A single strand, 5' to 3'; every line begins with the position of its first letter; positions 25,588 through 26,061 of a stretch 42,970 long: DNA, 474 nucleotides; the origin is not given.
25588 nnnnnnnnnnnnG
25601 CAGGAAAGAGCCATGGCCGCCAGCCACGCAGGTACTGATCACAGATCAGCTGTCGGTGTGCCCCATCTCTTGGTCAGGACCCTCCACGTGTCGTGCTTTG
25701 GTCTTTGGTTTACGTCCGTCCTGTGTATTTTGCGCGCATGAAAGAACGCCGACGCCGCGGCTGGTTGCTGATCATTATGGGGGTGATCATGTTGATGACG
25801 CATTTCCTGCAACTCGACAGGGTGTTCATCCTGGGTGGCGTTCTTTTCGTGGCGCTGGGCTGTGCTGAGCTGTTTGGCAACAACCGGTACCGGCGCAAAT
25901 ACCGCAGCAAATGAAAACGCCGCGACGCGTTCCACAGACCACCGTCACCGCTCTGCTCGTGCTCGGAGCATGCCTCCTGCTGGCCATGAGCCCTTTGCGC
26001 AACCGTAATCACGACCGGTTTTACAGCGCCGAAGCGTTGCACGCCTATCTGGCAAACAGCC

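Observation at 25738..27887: Secreted pentaheme c-type cytochrome with a T9SS sorting domain, coupled to a tiny membrane protein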

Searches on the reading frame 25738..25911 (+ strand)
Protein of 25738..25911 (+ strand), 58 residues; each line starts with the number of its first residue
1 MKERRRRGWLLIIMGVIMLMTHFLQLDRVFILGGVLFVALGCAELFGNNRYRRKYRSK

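Call 3: search_protein_families(library=pfam, proteins=[window:25738-25911:+], max_evalue=1)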
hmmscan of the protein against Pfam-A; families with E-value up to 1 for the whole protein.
window:25738-25911:+ (58 aa): 6 families
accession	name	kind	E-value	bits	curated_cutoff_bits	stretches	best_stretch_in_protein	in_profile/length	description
PF03729.18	DUF308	-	0.00021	21.9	25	1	7-56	2-51/73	Short repeat of unknown function (DUF308)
PF14007.11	YtpI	-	0.0066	17.2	29.4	1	8-57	39-85/87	YtpI-like protein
PF22570.1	LiaF-TM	-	0.0084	17.4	27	1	7-50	51-96/98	LiaF transmembrane domain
PF12650.12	DUF3784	-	0.024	15.3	28.1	1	6-42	45-84/94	Domain of unknown function (DUF3784)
PF19744.4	DUF6232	-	0.068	14.1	27.4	1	5-55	36-84/117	Family of unknown function (DUF6232)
PF06412.16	TraD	-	0.15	12.3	22.3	1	2-39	2-39/62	Conjugal transfer protein TraD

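Call 4: search_protein_families(library=ncbifam, proteins=[window:25738-25911:+], max_evalue=1)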
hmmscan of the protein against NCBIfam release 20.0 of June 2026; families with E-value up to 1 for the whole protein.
window:25738-25911:+ (58 aa): 0 families

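Call 66: find_homologous_proteins(query=window:25738-25911:+, max_evalue=0.1)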
Query window:25738-25911:+ (58 aa): 1 proteins with E <= 0.1 among 1 candidates.
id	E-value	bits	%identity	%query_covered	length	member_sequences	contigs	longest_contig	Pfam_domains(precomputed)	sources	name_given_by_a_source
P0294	1.2e-30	121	100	100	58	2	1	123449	-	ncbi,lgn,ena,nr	ncbi:MAG: hypothetical protein R3301_00705 [Saprospiraceae bacterium]|nr:hypothetical protein [Sapro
